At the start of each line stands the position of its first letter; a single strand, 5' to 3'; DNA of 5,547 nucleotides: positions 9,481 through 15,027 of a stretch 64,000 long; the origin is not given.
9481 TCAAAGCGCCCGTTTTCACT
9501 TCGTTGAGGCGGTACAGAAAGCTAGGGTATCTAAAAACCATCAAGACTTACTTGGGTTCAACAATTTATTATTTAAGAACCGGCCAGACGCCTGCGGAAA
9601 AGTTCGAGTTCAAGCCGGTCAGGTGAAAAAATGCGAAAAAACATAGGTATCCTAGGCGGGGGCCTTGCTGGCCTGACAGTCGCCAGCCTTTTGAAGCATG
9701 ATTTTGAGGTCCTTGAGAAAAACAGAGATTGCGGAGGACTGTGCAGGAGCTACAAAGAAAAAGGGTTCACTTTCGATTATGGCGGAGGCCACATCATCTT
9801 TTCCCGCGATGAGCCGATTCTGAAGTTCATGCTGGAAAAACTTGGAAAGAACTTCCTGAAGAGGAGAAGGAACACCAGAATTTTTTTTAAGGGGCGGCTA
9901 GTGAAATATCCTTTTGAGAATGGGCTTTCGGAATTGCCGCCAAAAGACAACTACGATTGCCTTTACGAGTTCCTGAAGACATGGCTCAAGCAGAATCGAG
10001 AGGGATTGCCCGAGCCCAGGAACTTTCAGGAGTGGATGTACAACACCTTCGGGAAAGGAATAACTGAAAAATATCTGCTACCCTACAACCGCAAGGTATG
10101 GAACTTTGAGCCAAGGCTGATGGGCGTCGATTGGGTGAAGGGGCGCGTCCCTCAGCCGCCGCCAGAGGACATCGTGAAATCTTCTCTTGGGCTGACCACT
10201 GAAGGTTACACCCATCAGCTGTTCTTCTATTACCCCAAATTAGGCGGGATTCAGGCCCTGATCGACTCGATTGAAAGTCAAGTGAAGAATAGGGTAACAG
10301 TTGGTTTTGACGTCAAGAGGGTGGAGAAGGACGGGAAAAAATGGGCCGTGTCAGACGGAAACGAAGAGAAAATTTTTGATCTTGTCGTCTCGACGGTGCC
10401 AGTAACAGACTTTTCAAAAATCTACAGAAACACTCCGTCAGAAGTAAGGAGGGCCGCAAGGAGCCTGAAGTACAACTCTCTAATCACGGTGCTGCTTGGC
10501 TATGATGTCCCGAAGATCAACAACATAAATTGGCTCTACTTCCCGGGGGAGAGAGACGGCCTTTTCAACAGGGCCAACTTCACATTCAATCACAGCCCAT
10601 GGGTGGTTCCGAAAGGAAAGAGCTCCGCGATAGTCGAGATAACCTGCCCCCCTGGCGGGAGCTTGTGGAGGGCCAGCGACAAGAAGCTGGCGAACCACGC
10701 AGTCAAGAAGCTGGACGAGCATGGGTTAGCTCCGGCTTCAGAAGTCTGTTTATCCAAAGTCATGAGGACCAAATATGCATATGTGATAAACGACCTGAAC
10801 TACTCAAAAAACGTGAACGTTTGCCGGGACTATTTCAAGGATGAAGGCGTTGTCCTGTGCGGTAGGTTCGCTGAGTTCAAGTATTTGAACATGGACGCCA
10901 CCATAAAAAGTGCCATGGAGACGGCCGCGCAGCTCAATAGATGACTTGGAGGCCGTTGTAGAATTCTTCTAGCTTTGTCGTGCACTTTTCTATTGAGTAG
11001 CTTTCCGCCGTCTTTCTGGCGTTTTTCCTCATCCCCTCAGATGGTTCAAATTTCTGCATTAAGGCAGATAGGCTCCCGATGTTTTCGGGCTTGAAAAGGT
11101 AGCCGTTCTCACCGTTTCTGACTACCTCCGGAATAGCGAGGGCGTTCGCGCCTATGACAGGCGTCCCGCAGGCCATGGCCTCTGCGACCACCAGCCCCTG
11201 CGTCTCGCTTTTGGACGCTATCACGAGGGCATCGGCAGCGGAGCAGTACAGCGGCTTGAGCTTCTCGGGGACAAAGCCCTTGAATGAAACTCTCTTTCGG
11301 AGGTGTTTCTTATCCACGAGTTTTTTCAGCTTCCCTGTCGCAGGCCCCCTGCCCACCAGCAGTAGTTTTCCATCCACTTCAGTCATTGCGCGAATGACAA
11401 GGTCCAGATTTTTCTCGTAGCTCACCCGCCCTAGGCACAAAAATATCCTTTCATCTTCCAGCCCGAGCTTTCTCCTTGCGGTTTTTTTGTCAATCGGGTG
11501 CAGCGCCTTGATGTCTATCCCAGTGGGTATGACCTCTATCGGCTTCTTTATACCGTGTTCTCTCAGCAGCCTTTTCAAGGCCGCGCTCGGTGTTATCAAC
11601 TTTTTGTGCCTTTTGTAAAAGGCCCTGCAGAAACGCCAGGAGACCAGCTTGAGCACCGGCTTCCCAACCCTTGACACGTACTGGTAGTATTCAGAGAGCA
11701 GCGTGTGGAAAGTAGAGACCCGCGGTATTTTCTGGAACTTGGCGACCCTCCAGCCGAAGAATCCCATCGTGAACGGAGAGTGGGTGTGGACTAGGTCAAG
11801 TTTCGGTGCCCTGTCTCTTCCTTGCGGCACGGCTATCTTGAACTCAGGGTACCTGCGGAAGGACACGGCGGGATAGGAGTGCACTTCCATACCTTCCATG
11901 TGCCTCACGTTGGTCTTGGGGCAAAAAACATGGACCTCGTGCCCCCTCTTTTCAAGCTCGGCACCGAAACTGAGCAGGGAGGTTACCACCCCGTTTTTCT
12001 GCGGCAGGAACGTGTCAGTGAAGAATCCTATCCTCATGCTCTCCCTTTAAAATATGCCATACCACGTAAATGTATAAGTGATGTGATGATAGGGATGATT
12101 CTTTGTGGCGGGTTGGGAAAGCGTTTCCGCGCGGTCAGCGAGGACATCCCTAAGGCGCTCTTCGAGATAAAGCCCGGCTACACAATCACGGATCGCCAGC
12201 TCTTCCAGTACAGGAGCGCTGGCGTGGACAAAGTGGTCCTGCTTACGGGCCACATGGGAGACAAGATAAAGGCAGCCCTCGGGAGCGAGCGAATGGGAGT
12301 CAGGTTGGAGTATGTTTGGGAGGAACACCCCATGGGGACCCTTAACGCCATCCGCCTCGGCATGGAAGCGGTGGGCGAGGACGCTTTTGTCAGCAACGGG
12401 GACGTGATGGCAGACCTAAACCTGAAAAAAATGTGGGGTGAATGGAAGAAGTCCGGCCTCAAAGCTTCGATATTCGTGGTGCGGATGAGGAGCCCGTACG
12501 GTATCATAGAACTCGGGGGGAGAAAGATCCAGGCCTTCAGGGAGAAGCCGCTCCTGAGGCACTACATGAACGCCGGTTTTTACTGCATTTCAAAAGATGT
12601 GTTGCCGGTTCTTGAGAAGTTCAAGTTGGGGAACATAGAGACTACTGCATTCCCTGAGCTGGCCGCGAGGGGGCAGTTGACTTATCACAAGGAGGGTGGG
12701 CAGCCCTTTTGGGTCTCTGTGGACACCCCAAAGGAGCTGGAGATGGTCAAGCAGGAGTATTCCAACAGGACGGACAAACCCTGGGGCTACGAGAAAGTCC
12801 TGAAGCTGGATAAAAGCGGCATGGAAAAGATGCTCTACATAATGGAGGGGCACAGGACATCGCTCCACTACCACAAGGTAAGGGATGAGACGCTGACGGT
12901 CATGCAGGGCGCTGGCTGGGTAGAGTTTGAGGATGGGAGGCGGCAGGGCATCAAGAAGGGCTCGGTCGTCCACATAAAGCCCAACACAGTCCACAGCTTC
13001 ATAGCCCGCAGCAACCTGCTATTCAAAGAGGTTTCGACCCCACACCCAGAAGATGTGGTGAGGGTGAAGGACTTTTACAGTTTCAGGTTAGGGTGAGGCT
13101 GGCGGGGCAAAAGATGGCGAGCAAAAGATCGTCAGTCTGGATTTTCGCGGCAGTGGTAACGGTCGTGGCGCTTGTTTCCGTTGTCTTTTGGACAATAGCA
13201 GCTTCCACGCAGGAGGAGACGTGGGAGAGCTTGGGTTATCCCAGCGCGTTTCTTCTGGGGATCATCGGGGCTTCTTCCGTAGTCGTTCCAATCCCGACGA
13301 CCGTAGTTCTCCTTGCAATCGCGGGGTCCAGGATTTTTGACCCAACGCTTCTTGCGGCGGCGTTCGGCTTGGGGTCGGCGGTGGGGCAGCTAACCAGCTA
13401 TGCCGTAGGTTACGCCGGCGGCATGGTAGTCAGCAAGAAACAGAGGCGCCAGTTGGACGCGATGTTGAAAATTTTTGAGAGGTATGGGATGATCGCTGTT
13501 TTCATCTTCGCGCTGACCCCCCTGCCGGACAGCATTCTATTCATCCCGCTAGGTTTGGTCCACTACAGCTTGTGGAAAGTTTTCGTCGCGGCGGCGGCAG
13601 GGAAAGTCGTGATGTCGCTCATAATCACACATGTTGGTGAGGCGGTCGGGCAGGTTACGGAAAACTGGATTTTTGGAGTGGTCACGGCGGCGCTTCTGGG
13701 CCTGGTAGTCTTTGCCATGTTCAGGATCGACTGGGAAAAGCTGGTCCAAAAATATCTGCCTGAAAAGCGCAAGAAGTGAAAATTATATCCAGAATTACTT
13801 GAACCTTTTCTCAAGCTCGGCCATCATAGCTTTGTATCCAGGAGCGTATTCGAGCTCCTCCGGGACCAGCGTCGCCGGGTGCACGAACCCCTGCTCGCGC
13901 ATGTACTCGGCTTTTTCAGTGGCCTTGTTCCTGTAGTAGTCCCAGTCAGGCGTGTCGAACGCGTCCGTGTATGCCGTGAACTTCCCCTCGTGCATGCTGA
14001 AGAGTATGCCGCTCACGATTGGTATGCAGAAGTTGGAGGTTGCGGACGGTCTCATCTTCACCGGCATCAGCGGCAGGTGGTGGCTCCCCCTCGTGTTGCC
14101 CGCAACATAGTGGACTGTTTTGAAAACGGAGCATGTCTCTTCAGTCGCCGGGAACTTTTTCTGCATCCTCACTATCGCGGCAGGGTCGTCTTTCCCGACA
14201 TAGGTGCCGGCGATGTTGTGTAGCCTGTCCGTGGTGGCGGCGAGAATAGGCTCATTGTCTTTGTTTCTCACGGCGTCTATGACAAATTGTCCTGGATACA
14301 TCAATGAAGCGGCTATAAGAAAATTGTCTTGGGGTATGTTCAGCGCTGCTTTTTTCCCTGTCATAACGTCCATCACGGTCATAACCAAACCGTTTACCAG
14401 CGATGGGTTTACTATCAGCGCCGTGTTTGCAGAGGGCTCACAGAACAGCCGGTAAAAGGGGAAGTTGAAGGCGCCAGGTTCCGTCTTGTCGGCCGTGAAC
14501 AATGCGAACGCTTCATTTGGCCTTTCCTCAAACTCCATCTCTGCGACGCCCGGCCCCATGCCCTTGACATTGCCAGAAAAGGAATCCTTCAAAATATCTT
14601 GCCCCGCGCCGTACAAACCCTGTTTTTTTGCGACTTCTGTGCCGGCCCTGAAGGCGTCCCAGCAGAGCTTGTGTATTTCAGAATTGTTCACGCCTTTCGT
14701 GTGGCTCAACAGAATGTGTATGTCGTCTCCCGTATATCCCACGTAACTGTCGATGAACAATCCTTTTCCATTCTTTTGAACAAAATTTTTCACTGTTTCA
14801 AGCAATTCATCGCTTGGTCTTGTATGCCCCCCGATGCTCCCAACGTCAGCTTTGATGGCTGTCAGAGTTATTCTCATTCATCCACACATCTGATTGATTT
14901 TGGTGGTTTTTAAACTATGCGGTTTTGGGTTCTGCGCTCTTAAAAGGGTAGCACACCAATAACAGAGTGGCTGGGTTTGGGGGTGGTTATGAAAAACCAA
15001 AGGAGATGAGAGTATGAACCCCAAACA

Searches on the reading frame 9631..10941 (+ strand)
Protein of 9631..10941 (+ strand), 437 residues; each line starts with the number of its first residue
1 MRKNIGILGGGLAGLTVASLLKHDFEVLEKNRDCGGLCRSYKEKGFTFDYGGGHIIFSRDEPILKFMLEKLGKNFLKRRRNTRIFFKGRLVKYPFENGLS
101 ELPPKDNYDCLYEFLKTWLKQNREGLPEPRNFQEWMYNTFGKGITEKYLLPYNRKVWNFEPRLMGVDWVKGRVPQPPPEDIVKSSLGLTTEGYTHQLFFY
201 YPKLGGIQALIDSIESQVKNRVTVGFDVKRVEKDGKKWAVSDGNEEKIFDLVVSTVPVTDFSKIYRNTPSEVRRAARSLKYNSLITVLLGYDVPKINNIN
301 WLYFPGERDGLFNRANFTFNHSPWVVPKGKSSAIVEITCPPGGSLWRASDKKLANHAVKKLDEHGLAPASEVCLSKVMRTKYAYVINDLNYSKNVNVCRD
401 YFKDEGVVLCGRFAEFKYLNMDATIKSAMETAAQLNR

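Call 78: search_protein_families(library=pfam, proteins=[window:9631-10941:+], max_evalue=0.00001)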
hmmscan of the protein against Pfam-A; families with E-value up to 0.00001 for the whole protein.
window:9631-10941:+ (437 aa): 2 families
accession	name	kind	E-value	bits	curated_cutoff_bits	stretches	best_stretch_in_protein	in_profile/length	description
PF01593.30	Amino_oxidase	-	1.9e-18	67.4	19.8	1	12-434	1-441/443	Flavin containing amine oxidoreductase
PF13450.12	NAD_binding_8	-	2.4e-12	47.4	21.9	1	7-67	1-64/68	NAD(P)-binding Rossmann-like domain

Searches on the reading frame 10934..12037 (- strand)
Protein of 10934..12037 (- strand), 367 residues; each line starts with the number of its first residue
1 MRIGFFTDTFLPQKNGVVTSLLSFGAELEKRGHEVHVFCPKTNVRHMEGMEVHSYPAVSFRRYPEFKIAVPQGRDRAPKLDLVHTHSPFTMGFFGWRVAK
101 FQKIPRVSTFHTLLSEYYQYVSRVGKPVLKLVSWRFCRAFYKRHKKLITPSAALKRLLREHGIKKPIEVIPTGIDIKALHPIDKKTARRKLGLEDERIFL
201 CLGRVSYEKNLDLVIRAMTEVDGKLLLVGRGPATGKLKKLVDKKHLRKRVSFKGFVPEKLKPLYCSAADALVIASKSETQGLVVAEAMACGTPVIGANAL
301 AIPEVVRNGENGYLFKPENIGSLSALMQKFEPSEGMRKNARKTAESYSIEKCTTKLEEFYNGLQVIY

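Call 78: search_protein_families(library=pfam, proteins=[window:10934-12037:-], max_evalue=0.00001)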
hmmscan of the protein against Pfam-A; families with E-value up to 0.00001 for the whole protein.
window:10934-12037:- (367 aa): 5 families
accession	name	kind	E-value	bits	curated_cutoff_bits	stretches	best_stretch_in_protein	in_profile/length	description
PF00534.26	Glycos_transf_1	-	2.9e-38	131.5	26.4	1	183-345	1-170/172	Glycosyl transferases group 1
PF13439.12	Glyco_transf_4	-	8.9e-33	114.1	28.5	1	15-176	2-168/170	Glycosyltransferase Family 4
PF13692.12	Glyco_trans_1_4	-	1.4e-28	100.3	27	1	197-326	2-135/142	Glycosyl transferases group 1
PF13579.12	Glyco_trans_4_4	-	8.9e-20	72.1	29.7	1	15-173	1-158/158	Glycosyl transferase 4-like domain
PF20706.3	GT4-conflict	-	9.6e-06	25.2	26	0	155-295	162-309/385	Family 4 Glycosyltransferase in conflict systems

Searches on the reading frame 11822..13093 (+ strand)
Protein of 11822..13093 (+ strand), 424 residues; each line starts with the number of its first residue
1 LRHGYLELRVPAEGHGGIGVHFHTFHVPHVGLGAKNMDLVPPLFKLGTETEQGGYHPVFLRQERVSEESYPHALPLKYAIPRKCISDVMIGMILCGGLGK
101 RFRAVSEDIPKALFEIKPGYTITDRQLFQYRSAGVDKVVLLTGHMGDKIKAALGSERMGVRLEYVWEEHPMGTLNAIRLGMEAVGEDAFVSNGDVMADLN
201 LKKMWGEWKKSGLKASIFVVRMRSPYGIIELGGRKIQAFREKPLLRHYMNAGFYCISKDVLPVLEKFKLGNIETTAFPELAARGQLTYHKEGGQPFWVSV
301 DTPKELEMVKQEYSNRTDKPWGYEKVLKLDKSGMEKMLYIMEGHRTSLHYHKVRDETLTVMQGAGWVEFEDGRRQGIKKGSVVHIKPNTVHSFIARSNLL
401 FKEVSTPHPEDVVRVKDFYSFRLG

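Call 78: search_protein_families(library=pfam, proteins=[window:11822-13093:+], max_evalue=0.00001)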
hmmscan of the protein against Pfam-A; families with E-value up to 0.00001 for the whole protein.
window:11822-13093:+ (424 aa): 3 families
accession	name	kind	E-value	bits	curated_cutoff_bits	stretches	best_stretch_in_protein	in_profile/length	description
PF00483.29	NTP_transferase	-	4.9e-22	79.1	21.2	1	91-311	2-240/245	Nucleotidyl transferase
PF12804.13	NTP_transf_3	-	2.6e-09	37.9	27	1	91-219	1-120/160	MobA-like NTP transferase domain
PF07883.17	Cupin_2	-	1.5e-08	34.6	27.2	1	340-398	5-61/70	Cupin domain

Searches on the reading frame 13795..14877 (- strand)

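Call 78: search_protein_families(library=pfam, proteins=[window:13795-14877:-], max_evalue=0.00001)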
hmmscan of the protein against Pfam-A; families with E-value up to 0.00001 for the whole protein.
window:13795-14877:- (360 aa): 1 family
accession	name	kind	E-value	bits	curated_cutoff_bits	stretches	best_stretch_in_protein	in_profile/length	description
PF01950.21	FBPase_3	-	1.5e-145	485.3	25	1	2-360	1-361/361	Fructose-1,6-bisphosphatase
